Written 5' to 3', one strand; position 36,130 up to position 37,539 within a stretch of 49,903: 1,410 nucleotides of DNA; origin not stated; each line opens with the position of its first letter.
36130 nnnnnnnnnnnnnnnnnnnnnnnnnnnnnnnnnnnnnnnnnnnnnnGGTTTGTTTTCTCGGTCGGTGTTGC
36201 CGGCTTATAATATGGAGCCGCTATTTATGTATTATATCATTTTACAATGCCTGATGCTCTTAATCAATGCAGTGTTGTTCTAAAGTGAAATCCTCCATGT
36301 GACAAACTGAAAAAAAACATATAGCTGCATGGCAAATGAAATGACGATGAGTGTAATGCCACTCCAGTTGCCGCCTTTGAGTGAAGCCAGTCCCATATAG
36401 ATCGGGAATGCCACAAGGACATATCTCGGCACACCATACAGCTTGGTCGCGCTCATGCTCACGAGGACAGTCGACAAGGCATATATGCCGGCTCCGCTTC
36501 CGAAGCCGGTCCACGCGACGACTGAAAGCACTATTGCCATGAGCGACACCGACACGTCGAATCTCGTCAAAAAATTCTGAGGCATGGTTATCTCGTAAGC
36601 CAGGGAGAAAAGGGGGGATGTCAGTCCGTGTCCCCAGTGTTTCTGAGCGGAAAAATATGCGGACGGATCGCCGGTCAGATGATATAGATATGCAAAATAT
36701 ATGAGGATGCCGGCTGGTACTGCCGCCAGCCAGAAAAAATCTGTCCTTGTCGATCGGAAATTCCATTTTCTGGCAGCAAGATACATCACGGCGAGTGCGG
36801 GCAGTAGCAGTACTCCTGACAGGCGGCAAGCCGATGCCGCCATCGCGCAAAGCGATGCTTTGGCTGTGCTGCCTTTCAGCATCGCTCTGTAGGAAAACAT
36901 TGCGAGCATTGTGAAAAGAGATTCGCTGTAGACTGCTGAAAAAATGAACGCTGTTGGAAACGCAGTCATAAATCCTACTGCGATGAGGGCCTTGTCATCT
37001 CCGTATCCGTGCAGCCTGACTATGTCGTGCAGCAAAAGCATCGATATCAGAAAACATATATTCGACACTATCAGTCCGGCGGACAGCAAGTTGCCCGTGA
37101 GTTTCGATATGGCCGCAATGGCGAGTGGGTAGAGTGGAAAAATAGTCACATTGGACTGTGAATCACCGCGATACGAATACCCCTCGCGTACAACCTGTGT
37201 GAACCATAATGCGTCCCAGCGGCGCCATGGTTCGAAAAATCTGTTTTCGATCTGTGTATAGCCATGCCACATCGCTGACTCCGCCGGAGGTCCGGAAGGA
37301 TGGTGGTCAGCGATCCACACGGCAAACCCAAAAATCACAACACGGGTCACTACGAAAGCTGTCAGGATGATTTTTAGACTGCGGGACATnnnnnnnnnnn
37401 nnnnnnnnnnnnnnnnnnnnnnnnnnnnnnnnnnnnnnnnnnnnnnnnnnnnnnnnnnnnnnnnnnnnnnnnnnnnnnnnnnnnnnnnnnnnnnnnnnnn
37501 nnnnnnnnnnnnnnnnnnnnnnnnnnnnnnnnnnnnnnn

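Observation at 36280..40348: pilB-pilC translationally coupled to a GT-C PIG-V-like glycosyltransferase, with no pilin, PilMNOPQ or PilT genes nearby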

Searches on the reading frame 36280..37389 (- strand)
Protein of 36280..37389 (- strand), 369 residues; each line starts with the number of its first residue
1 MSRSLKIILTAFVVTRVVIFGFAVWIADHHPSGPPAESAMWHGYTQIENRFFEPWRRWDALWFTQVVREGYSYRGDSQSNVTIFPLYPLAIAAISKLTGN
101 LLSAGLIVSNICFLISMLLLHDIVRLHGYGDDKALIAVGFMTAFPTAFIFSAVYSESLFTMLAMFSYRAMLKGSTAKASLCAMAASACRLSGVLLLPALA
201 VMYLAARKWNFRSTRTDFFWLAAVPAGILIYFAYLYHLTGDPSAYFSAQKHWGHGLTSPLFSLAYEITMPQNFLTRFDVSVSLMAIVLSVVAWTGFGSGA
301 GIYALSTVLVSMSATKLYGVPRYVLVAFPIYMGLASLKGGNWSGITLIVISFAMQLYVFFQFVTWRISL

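Call 5: search_protein_families(library=pfam, proteins=[window:36280-37389:-], max_evalue=0.01)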
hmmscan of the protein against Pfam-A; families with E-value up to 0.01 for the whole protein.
window:36280-37389:- (369 aa): 2 families
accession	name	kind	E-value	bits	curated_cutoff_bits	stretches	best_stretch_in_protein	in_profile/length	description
PF04188.19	Mannosyl_trans2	-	9.5e-08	32.2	22.4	1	42-188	45-197/443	Mannosyltransferase (PIG-V)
PF15113.11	TMEM117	-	0.00097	18.6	27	1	103-234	74-202/411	TMEM117 protein family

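Call 7: search_protein_families(library=ncbifam, proteins=[window:36280-37389:-], max_evalue=0.01)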
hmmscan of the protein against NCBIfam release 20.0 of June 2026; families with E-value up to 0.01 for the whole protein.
window:36280-37389:- (369 aa): 0 families

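Call 8: find_homologous_proteins(query=window:36280-37389:-)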
Query window:36280-37389:- (369 aa): 130 proteins with E <= 0.001 among 8000 candidates; the best 120 are listed.
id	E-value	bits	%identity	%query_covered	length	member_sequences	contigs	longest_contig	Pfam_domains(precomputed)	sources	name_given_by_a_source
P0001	4.5e-240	814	100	100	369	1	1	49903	PF04188.19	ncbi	-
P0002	1.9e-94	335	46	99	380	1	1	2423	PF04188.19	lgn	-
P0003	3.5e-87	311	49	89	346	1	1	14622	PF04188.19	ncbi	ncbi:MAG: mannosyltransferase family protein, partial [bacterium]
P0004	3.6e-84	301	43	98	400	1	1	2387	PF04188.19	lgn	-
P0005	2.7e-79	285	44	98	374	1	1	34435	PF04188.19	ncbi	ncbi:MAG: mannosyltransferase family protein [bacterium]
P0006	1.3e-36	145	31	88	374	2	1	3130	PF04188.19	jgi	-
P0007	1.5e-36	145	36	67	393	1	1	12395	PF04188.19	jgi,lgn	jgi:hypothetical protein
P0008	2.8e-36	144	31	72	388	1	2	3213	PF13231.13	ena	-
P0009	4.9e-33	133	31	92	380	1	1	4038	PF13231.13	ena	-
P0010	7.2e-33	133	32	80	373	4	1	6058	-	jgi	jgi:hypothetical protein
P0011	2.3e-30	124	34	69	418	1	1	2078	PF04188.19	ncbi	-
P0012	2.4e-29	121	30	82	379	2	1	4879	PF04188.19,PF13231.13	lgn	-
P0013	5.2e-29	120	31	82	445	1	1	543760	PF04188.19,PF13231.13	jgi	jgi:mannosyltransferase PIG-V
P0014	1.1e-28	119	30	99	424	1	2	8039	PF04188.19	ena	-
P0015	1.6e-28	118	29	89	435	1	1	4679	PF04188.19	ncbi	-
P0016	1.8e-28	118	31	79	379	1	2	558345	PF04188.19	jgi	-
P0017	3.3e-28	117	29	86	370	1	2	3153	PF04188.19,PF13231.13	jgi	jgi:hypothetical protein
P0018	1.2e-27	115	30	87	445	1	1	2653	PF04188.19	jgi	jgi:hypothetical protein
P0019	1.8e-27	115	29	80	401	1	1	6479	PF04188.19,PF13231.13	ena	-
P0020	5.4e-27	113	28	85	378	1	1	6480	PF04188.19,PF13231.13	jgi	jgi:hypothetical protein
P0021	1.2e-26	112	29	82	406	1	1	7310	PF04188.19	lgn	-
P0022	2.3e-26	111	30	87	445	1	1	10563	PF04188.19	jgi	jgi:hypothetical protein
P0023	6.3e-26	110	31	75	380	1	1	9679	PF04188.19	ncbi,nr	ncbi:MAG: hypothetical protein HY372_01950 [Candidatus Andersenbacteria bacterium]|nr:hypothetical p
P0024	2.0e-25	108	27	86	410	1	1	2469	PF04188.19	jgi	jgi:hypothetical protein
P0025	3.0e-25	108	29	85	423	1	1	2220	PF04188.19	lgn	-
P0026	4.4e-25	107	27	86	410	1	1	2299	PF04188.19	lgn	-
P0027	9.8e-25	106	30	85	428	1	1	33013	PF04188.19,PF13231.13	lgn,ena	-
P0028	1.4e-24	105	29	85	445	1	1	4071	PF04188.19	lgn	-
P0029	1.7e-24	105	32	80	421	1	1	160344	PF04188.19,PF13231.13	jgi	jgi:hypothetical protein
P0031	3.9e-24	104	32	78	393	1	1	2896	PF04188.19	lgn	-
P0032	9.1e-24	103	30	94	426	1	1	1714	PF04188.19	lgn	-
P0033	9.5e-24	103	26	92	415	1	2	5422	PF04188.19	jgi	jgi:hypothetical protein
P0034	1.3e-23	102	31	85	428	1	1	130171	PF04188.19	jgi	jgi:hypothetical protein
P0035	2.5e-23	101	29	76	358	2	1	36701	PF04188.19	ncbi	ncbi:MAG: mannosyltransferase family protein [Chthoniobacterales bacterium]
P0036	3.1e-23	101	35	57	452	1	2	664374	PF04188.19,PF13231.13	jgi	jgi:hypothetical protein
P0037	3.1e-23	101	31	80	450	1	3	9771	PF04188.19,PF13231.13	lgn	-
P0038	3.2e-23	101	42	9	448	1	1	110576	PF04188.19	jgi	jgi:Mannosyltransferase (PIG-V)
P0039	4.8e-23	100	28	81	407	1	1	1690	PF04188.19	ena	-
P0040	5.0e-23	100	33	54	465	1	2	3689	PF04188.19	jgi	jgi:hypothetical protein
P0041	5.6e-23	100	34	41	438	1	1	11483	PF04188.19,PF13231.13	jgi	jgi:Mannosyltransferase (PIG-V)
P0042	6.4e-23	100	30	79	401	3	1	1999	PF04188.19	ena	-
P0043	8.1e-23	100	29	79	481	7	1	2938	PF04188.19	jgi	jgi:Gpi18-like mannosyltransferase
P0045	1.1e-22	99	29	79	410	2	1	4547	PF04188.19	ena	-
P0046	1.1e-22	99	27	85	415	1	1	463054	PF04188.19,PF13231.13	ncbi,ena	-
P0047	1.3e-22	99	30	79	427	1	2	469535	PF04188.19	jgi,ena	-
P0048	1.6e-22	99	30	83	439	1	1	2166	PF04188.19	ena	-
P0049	3.2e-22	98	29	87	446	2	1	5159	PF04188.19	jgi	jgi:hypothetical protein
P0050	3.7e-22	97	28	83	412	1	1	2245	PF04188.19,PF13231.13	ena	-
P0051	4.7e-22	97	28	87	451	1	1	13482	PF04188.19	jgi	jgi:hypothetical protein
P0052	5.1e-22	97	32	88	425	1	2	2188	PF04188.19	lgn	-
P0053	1.6e-21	95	33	57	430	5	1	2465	PF04188.19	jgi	jgi:hypothetical protein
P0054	1.6e-21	95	29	76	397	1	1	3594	PF04188.19,PF13231.13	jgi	-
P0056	2.1e-21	95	29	70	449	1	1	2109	PF04188.19,PF13231.13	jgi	jgi:hypothetical protein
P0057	3.4e-21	94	29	79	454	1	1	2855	PF04188.19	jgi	jgi:mannosyltransferase PIG-V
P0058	3.8e-21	94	32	80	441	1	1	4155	PF04188.19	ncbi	-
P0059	5.5e-21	93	30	80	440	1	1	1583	PF04188.19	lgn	-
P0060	1.1e-20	92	27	83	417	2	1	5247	PF04188.19,PF13231.13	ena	-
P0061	1.3e-20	92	29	80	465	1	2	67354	PF04188.19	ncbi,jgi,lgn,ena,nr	ncbi:MAG TPA: mannosyltransferase family protein [Conexibacter sp.]|jgi:hypothetical protein|nr:mann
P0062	3.8e-20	91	30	80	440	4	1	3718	PF09594.17,PF04188.19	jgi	-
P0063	6.7e-20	90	32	76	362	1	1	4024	PF04188.19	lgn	-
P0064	1.1e-19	89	30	79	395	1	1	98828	PF04188.19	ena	-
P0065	1.3e-19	89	26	88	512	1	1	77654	PF04188.19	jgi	jgi:hypothetical protein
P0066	1.9e-19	88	26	96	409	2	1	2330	PF04188.19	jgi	jgi:hypothetical protein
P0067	2.0e-19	88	29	89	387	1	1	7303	PF04188.19,PF13231.13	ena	-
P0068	2.5e-19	88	29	84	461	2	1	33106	PF04188.19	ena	-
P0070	1.5e-18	86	26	88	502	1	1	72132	PF04188.19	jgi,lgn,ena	-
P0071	1.7e-18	85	28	79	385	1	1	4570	PF04188.19,PF13231.13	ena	-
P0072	4.0e-18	84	32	69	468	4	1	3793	PF04188.19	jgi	jgi:hypothetical protein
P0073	5.1e-18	84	29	76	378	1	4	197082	PF04188.19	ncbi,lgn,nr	ncbi:hypothetical protein HYV43_05620 [Candidatus Micrarchaeota archaeon]|nr:hypothetical protein [C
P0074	6.6e-18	83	27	80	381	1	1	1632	PF04188.19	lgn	-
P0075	7.2e-18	83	28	89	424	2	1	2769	PF04188.19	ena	-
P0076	7.2e-18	83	30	76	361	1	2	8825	PF04188.19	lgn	-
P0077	7.9e-18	83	27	98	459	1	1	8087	PF04188.19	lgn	-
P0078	1.3e-17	82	30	57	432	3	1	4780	PF04188.19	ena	-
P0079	1.7e-17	82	27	98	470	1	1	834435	PF04188.19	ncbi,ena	-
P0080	3.3e-17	81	29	90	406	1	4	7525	PF04188.19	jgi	jgi:hypothetical protein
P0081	3.8e-17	81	31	69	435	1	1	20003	PF04188.19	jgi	jgi:hypothetical protein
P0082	5.0e-17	80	31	51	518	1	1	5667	PF04188.19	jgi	jgi:Mannosyltransferase (PIG-V)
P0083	8.2e-17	80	32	57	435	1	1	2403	PF04188.19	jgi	jgi:hypothetical protein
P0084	1.0e-16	79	30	79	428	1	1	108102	PF04188.19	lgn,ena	-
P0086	1.5e-16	79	33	54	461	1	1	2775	PF04188.19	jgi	jgi:Mannosyltransferase (PIG-V)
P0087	1.8e-16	79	26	98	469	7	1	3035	PF04188.19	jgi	jgi:hypothetical protein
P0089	2.5e-16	78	27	90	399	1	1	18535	PF04188.19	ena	-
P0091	3.2e-16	78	26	95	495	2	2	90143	PF04188.19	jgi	jgi:hypothetical protein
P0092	3.8e-16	78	38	40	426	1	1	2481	PF04188.19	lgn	-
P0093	4.2e-16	77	29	61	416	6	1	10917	PF04188.19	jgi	jgi:hypothetical protein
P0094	9.9e-16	76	27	88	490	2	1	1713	PF04188.19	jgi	jgi:hypothetical protein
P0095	1.0e-15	76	31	59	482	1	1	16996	PF04188.19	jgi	jgi:hypothetical protein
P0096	1.5e-15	76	33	56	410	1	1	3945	PF04188.19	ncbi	ncbi:MAG TPA: mannosyltransferase family protein [Casimicrobiaceae bacterium]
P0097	1.7e-15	75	32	59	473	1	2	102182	PF04188.19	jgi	jgi:hypothetical protein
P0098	2.3e-15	75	29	91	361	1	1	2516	PF04188.19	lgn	-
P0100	3.4e-15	74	28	90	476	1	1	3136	PF04188.19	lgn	-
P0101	5.4e-15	74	26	97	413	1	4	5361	PF09594.17,PF04188.19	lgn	-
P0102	1.0e-14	73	29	59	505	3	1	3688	PF04188.19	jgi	jgi:hypothetical protein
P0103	1.3e-14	73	31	59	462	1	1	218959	PF04188.19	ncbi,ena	-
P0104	1.5e-14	72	33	59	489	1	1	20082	PF04188.19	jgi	jgi:Mannosyltransferase (PIG-V)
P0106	4.1e-14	71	31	54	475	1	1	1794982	PF04188.19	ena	-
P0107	1.2e-13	69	27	69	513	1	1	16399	PF04188.19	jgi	jgi:hypothetical protein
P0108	1.8e-13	69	31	82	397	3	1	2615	PF04188.19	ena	-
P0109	2.4e-13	68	26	95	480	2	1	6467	PF04188.19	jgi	jgi:hypothetical protein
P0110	3.6e-13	68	26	98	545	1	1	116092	PF04188.19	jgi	jgi:mannosyltransferase PIG-V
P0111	4.0e-13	68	28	56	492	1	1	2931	PF04188.19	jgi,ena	-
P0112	4.4e-13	68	28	59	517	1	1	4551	PF04188.19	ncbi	ncbi:MAG: hypothetical protein ACHQE6_11370 [Solirubrobacterales bacterium]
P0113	4.9e-13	67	25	79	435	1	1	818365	PF04188.19,PF13231.13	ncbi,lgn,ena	-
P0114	2.4e-11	62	27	73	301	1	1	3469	PF04188.19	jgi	jgi:hypothetical protein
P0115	3.2e-11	61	27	76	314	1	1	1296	PF04188.19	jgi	jgi:hypothetical protein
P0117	4.7e-11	61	27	95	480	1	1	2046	PF04188.19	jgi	jgi:hypothetical protein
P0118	8.6e-11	60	30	82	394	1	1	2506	PF04188.19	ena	-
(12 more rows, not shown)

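Call 9: find_encoding_contigs(protein=P0005, flank=10000, max_places=3)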
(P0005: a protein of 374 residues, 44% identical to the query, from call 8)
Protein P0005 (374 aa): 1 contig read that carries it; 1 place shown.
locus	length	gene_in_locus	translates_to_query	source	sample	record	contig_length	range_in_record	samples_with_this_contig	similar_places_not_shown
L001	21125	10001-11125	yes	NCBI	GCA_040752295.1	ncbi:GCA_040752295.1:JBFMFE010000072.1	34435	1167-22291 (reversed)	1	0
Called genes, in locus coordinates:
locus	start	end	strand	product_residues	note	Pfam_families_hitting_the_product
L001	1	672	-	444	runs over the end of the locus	PF03951:Gln-synt_N, PF00120:Gln-synt_C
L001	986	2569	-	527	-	PF01645:Glu_synthase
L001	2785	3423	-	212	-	PF00072:Response_reg, PF00196:GerE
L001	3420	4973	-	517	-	PF07730:HisKA_3, PF13581:HATPase_c_2 (weak), PF02518:HATPase_c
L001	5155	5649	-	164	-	PF12172:zf-ChsH2, PF01796:OB_ChsH2_C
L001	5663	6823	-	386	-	PF02036:SCP2, PF13530:SCP2_2 (faint), PF14864:Alkyl_sulf_C (faint), PF02036:SCP2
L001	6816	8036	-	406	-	PF00108:Thiolase_N (weak), PF22691:Thiolase_C_1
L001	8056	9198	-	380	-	PF22691:Thiolase_C_1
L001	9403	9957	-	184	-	PF02811:PHP (weak)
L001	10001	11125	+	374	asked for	PF04188:Mannosyl_trans2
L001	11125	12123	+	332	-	PF01207:Dus, PF00977:His_biosynth (weak)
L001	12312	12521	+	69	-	-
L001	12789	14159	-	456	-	PF07555:NAGidase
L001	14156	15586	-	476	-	PF01938:TRAM (weak), PF05958:tRNA_U5-meth_tr, PF03602:Cons_hypoth95 (faint), PF13847:Methyltransf_31, PF13649:Methyltransf_25 (weak)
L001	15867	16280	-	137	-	PF00072:Response_reg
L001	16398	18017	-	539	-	PF13187:Fer4_9 (faint), PF13183:Fer4_8, PF13534:Fer4_17 (weak), PF02754:CCG (weak)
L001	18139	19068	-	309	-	PF02665:Nitrate_red_gam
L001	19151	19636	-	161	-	PF02082:Rrf2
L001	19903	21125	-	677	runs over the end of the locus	-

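Call 10: find_encoding_contigs(protein=P0003, flank=10000, max_places=3)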
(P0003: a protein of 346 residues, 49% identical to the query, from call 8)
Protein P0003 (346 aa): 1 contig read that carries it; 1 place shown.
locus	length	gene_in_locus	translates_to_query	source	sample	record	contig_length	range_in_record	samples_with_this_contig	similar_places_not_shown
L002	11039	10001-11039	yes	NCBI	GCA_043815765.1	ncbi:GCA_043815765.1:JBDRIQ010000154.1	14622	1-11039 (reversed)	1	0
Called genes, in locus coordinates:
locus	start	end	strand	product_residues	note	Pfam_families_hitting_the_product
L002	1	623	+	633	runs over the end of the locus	PF26626:DUF8201 (weak)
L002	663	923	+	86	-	PF22042:EF-G_D2 (weak), PF03144:GTP_EFTU_D2 (weak)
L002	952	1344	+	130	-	-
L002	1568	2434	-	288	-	PF21088:MS_channel_1st, PF00924:MS_channel_2nd, PF21082:MS_channel_3rd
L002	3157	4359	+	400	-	PF05496:RuvB_N (faint), PF13177:DNA_pol3_delta2, PF13401:AAA_22 (weak), PF00004:AAA, PF07728:AAA_5 (weak), PF21960:RCF1-5-like_lid (faint), PF22608:DNAX_ATPase_lid, PF12169:DNA_pol3_gamma3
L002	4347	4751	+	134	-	PF20964:DnaX_C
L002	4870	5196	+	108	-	PF02575:YbaB_DNA_bd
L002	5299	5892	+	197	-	PF21176:RecR_HhH, PF02132:RecR_ZnF, PF01751:Toprim, PF13662:Toprim_4, PF21175:RecR_C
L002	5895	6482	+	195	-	PF01936:NYN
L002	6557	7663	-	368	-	PF01098:FTSW_RODA_SPOVE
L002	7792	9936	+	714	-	PF00912:Transgly, PF00905:Transpeptidase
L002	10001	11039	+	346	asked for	PF04188:Mannosyl_trans2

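Call 12: list_cluster_members(proteins=[window:36280-37389:-, window:38645-40348:-, window:34844-36175:-])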
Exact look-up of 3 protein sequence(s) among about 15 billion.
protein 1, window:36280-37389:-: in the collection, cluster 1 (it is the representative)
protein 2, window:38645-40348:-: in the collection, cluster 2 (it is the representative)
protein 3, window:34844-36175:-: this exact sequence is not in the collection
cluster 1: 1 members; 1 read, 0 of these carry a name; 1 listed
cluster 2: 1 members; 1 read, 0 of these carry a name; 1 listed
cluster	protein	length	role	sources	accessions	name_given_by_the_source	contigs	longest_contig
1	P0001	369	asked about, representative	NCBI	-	-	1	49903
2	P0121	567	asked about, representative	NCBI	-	-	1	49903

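Call 16: find_related_loci(query=A2, collection=genome_contigs, flank=8000)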
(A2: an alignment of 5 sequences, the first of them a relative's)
Query A2 (369 aa) in genome_contigs; peptide patterns used: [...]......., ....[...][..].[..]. (x = any residue, [..] = any of these).
52 stretches matched a pattern; 3 encode a relative of the query (tblastn E <= 1e-3); 3 distinct loci.
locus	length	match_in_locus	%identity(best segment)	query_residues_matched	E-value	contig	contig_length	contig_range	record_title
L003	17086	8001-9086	44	6-368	5e-81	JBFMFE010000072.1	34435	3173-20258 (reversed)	MAG: bacterium isolate MAG263 MAG263_72, whole genome shotgun sequence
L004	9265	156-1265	42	6-368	3e-76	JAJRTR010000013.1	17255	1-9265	MAG: bacterium isolate Dive96_bin1.91 k141_659994, whole genome shotgun sequence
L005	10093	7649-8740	46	4-368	4e-93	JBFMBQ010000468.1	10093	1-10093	MAG: bacterium isolate MAG168 MAG168_468, whole genome shotgun sequence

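Call 20: find_related_loci(query=A2, collection=metagenome_contigs, flank=8000)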
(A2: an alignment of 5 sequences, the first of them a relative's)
Query A2 (369 aa) in metagenome_contigs; peptide patterns used: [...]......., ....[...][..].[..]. (x = any residue, [..] = any of these).
70 stretches matched a pattern; 5 encode a relative of the query (tblastn E <= 1e-3); 5 distinct loci.
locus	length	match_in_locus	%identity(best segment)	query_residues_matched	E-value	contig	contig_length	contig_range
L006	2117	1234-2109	34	6-293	3e-38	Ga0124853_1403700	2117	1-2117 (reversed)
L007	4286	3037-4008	26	47-348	4e-15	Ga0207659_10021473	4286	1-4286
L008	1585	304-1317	25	52-357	3e-14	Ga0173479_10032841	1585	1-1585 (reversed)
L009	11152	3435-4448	25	52-357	3e-13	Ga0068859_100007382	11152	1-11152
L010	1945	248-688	31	47-196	2e-11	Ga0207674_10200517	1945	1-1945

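Call 21: find_encoding_contigs(protein=P0007, flank=8000, max_places=2)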
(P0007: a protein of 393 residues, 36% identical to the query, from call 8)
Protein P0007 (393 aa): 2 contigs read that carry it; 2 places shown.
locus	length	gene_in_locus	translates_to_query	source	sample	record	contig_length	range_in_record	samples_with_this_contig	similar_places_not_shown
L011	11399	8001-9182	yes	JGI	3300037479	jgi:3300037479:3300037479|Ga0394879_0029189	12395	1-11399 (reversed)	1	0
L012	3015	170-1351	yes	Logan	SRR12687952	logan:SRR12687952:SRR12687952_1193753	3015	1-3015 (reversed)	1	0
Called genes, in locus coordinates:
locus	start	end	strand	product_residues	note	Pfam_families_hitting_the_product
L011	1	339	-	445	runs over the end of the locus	?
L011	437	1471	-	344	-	PF05544:Pro_racemase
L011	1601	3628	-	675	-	PF04879:Molybdop_Fe4S4, PF00384:Molybdopterin, PF01568:Molydop_binding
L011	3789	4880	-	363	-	PF02463:SMC_N (weak), PF00005:ABC_tran, PF13304:AAA_21 (faint)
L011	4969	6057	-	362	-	PF01547:SBP_bac_1, PF13531:SBP_bac_11, PF13416:SBP_bac_8, PF13343:SBP_bac_6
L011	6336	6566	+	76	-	-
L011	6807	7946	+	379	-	PF01041:DegT_DnrJ_EryC1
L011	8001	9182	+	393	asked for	PF04188:Mannosyl_trans2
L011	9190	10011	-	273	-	-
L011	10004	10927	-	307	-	PF00535:Glycos_transf_2, PF13641:Glyco_tranf_2_3 (weak)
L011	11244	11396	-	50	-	-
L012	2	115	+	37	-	?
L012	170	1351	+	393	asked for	PF04188:Mannosyl_trans2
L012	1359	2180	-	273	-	-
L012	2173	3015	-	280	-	?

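Call 22: find_encoding_contigs(protein=P0013, flank=8000, max_places=2)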
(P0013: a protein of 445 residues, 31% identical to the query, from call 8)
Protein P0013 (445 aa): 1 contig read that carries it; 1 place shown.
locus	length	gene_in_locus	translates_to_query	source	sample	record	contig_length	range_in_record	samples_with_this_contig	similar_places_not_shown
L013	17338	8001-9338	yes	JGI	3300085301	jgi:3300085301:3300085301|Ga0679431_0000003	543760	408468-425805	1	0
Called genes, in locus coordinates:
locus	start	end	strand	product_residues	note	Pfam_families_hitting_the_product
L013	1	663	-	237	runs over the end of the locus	PF00072:Response_reg, PF00486:Trans_reg_C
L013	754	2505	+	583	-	-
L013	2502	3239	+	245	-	PF04203:Sortase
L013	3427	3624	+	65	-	-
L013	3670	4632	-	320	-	PF00586:AIRS, PF02769:AIRS_C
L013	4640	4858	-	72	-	PF01176:eIF-1a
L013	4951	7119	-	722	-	PF00912:Transgly, PF00905:Transpeptidase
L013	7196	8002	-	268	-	PF00924:MS_channel_2nd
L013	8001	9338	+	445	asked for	PF04188:Mannosyl_trans2, PF13231:PMT_2 (weak)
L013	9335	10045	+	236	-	PF00702:Hydrolase, PF13419:HAD_2, PF13242:Hydrolase_like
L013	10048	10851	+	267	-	PF02517:Rce1-like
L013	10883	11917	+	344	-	PF01471:PG_binding_1 (weak), PF03734:YkuD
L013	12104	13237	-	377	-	-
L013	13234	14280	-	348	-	-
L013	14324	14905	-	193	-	PF13731:WxL (weak)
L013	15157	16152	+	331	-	PF12911:OppC_N, PF00528:BPD_transp_1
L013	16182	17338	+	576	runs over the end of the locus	PF00496:SBP_bac_5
